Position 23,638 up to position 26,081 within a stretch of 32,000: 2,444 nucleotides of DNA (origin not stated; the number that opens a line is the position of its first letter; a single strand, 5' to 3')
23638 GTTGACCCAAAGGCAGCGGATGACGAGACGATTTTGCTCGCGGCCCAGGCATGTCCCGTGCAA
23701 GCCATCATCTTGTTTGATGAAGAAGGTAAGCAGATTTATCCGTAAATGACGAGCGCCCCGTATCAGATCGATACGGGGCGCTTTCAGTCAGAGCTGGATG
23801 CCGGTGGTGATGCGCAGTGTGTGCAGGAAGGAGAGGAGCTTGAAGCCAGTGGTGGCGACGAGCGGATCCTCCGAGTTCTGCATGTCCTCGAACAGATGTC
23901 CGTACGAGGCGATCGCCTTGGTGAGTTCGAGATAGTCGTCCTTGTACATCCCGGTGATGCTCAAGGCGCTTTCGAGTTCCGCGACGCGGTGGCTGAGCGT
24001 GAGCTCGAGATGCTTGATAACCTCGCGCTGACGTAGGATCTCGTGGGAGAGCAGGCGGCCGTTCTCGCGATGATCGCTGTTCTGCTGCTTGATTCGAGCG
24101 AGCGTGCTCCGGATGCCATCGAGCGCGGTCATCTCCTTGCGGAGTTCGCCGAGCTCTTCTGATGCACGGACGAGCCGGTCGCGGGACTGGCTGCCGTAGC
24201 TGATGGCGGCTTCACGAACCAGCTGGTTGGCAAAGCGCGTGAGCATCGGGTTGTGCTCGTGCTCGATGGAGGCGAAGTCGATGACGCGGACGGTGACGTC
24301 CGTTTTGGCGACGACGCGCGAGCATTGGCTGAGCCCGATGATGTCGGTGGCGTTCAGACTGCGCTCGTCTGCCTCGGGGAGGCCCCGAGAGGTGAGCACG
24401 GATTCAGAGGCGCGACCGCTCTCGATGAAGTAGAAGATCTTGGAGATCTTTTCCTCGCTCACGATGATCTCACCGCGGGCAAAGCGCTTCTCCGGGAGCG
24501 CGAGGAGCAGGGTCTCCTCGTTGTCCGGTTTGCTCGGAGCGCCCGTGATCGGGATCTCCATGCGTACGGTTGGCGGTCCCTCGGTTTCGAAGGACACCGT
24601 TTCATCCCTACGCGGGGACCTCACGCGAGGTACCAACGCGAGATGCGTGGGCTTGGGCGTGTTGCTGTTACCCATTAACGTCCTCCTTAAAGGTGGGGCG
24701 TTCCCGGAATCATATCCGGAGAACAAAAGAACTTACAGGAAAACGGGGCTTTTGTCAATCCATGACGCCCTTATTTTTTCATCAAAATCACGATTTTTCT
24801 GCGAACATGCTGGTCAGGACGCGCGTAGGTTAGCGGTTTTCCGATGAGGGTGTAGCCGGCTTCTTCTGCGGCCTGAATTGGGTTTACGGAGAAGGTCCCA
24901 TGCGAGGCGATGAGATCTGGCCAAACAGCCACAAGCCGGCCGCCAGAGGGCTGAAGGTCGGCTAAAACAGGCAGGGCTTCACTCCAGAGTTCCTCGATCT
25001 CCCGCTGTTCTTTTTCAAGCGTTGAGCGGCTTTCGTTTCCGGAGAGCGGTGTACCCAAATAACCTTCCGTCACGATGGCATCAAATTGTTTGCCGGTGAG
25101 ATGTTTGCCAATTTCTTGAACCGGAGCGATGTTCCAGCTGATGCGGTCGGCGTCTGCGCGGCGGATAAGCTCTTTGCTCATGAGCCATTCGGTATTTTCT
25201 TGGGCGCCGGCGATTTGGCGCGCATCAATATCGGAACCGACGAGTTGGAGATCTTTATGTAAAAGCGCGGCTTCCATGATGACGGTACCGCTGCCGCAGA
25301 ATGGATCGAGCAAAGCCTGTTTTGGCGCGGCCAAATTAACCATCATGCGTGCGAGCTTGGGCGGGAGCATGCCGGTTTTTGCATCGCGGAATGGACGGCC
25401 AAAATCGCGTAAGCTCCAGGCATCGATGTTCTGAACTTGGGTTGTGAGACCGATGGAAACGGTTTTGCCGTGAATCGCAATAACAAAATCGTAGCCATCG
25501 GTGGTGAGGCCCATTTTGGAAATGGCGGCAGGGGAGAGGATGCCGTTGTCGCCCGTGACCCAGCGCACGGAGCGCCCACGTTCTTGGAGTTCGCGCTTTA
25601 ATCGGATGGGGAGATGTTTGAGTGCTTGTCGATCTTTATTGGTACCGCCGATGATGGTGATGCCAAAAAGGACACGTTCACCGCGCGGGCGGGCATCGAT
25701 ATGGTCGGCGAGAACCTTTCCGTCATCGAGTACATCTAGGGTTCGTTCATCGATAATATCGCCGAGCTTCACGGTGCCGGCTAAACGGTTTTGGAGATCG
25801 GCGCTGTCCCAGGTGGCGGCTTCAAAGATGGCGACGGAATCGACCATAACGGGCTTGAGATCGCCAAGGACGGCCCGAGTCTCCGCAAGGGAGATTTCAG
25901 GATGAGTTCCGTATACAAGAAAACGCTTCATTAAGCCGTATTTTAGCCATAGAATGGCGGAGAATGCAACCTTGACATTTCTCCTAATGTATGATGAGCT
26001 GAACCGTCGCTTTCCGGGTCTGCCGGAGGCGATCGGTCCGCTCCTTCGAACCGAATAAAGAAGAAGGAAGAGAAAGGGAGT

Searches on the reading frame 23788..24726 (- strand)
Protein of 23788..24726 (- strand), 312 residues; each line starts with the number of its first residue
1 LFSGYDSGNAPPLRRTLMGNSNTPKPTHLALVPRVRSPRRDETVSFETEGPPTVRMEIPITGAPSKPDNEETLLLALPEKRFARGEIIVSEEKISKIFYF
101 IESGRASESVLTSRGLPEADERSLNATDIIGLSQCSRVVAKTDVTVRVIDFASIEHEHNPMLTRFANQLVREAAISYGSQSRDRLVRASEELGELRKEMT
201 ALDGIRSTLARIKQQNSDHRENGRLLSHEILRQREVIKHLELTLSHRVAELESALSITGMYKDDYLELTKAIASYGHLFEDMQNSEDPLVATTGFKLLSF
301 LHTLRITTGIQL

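Call 51: search_protein_families(library=pfam, max_evalue=0.01, proteins=[window:23788-24726:-])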
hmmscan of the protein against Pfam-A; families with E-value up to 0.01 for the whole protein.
window:23788-24726:- (312 aa): 1 family
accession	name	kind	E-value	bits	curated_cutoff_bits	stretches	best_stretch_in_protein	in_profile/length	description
PF00027.35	cNMP_binding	-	0.00055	20.3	27.5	1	80-152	2-80/89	Cyclic nucleotide-binding domain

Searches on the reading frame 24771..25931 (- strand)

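Call 51: search_protein_families(library=pfam, max_evalue=0.01, proteins=[window:24771-25931:-])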
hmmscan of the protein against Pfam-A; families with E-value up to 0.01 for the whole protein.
window:24771-25931:- (386 aa): 6 families
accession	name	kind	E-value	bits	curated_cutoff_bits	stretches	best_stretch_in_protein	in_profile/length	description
PF01170.24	UPF0020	-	2.6e-14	53.8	22.3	1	184-289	7-128/197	RMKL-like, methyltransferase domain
PF13847.12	Methyltransf_31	-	1.9e-06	28.1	27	1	205-296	5-85/145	Methyltransferase domain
PF01555.25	N6_N4_Mtase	-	3.3e-05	24.4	26.7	1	188-243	165-219/221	DNA methylase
PF11599.14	AviRa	-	4.9e-05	23.4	25.7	1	200-260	46-110/232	RRNA methyltransferase AviRa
PF08242.18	Methyltransf_12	-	0.004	18.3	30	0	212-289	5-72/98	Methyltransferase domain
PF13649.12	Methyltransf_25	-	0.004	18.2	27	0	208-262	2-56/97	Methyltransferase domain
